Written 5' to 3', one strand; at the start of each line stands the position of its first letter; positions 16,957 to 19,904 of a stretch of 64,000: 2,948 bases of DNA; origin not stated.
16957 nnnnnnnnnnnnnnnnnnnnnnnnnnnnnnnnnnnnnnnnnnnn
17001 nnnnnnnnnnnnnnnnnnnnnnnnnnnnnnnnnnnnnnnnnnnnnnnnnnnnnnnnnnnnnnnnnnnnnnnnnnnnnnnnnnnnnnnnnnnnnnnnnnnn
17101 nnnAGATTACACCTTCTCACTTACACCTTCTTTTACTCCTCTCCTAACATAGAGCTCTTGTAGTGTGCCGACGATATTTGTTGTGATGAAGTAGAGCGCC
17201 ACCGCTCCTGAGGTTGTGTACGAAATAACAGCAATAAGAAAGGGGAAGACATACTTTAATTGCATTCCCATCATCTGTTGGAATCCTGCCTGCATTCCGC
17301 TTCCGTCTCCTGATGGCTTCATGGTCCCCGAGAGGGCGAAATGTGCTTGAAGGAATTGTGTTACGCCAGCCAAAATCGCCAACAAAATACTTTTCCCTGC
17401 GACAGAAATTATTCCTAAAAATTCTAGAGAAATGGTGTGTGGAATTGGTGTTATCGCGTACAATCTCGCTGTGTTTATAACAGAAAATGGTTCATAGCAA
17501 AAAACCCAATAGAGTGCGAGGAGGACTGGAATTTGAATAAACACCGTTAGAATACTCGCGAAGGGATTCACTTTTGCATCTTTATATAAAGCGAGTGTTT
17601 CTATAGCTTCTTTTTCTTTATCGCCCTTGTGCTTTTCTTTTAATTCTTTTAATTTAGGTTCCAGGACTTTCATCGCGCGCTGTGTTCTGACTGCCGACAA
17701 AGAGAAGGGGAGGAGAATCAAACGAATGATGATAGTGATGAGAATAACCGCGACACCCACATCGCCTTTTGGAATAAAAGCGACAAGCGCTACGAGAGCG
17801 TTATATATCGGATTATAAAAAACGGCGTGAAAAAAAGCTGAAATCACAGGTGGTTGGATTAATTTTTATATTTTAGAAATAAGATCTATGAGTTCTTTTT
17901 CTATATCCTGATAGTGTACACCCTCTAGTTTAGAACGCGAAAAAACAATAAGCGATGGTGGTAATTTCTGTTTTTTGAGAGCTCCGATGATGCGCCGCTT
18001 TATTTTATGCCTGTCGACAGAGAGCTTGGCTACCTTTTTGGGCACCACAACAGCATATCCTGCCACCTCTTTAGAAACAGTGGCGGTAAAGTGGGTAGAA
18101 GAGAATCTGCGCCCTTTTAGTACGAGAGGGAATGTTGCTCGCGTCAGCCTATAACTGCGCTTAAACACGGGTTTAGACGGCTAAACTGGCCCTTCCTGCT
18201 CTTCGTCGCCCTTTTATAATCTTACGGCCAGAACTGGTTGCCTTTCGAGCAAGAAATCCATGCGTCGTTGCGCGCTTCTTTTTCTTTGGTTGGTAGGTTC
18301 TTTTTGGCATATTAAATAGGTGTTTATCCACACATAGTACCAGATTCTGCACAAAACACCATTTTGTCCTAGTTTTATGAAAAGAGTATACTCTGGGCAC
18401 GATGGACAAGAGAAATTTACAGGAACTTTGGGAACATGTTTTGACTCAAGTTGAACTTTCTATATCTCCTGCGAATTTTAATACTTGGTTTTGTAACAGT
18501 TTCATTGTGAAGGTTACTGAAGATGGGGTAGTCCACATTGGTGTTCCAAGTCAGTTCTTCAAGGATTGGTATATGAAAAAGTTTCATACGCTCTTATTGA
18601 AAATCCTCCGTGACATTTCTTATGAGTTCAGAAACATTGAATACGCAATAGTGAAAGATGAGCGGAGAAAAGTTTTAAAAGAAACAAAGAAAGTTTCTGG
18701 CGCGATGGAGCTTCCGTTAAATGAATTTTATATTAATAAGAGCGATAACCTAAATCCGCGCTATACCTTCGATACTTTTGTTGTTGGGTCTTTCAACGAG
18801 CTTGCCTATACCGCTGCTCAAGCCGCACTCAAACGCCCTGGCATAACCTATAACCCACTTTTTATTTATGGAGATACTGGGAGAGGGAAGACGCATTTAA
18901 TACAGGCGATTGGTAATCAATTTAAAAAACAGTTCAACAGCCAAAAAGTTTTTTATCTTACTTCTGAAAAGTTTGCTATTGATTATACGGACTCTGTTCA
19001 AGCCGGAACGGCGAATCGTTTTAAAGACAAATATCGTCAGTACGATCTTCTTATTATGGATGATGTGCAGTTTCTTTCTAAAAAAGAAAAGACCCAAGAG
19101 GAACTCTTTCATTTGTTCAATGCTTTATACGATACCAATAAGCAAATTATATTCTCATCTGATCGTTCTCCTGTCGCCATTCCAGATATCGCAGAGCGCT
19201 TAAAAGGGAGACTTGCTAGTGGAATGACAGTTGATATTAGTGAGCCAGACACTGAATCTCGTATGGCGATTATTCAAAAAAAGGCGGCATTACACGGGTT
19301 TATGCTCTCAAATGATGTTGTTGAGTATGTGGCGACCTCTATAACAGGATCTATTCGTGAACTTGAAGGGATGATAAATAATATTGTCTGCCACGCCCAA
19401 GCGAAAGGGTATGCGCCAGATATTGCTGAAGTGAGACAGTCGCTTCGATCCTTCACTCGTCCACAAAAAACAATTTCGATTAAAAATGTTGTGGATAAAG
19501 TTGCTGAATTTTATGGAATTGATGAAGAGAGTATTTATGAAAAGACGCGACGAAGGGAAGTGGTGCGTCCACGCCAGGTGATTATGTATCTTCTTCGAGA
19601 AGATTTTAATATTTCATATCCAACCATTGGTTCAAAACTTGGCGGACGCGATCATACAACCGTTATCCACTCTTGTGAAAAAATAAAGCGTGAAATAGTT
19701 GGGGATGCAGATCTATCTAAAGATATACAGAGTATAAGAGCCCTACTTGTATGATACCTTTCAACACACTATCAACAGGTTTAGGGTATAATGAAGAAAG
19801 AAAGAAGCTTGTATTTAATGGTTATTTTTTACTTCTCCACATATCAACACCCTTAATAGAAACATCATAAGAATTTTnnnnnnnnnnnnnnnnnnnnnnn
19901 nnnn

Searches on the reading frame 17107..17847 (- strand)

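Call 46: search_protein_families(library=pfam, proteins=[window:17107-17847:-])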
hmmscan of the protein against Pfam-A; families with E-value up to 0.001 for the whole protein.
window:17107-17847:- (246 aa): 1 family
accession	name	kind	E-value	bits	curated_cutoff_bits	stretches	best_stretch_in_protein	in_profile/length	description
PF02096.25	60KD_IMP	-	6.1e-40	137.3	35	1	31-236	2-163/163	60Kd inner membrane protein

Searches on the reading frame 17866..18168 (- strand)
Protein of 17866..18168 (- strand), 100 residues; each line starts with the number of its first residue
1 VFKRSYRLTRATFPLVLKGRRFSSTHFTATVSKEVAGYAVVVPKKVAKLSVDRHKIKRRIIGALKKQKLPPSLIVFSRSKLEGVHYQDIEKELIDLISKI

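Call 46: search_protein_families(library=pfam, proteins=[window:17866-18168:-])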
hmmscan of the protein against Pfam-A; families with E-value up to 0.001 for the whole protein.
window:17866-18168:- (100 aa): 1 family
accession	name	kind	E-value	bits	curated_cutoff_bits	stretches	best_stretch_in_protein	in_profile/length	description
PF00825.24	Ribonuclease_P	-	8.4e-12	45.5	22.3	1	2-100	1-108/109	Ribonuclease P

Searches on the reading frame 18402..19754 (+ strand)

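Call 46: search_protein_families(library=pfam, proteins=[window:18402-19754:+])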
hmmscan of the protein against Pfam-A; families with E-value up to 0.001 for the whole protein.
window:18402-19754:+ (450 aa): 9 families
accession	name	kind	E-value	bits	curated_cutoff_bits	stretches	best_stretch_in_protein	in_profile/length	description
PF00308.24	Bac_DnaA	-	1.1e-62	211.5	23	1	117-278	1-162/162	Bacterial DnaA ATPAse domain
PF08299.17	Bac_DnaA_C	-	9.1e-27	93.3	31.5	1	360-428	1-69/69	Bacterial dnaA protein helix-turn-helix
PF11638.13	DnaA_N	-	2.9e-12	46.6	24.6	1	7-70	1-64/65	DnaA N-terminal domain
PF01695.23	IstB_IS21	-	4.1e-09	36.7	24.1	1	154-252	96-192/238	IstB-like ATP binding protein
PF01637.24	ATPase_2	-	3.7e-06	27.4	33.2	1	149-251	19-114/225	ATPase domain predominantly from Archaea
PF13401.12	AAA_22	-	4.6e-06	27.4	27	0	152-187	7-41/130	AAA domain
PF13173.12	AAA_14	-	5.5e-06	26.8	27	1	151-272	3-116/129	AAA domain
PF00910.28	RNA_helicase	-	9.8e-06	26.5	21.5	1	154-247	2-79/105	RNA helicase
PF00004.35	AAA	-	0.0001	23.2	21.2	1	154-245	2-98/131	ATPase family associated with various cellular activities (AAA)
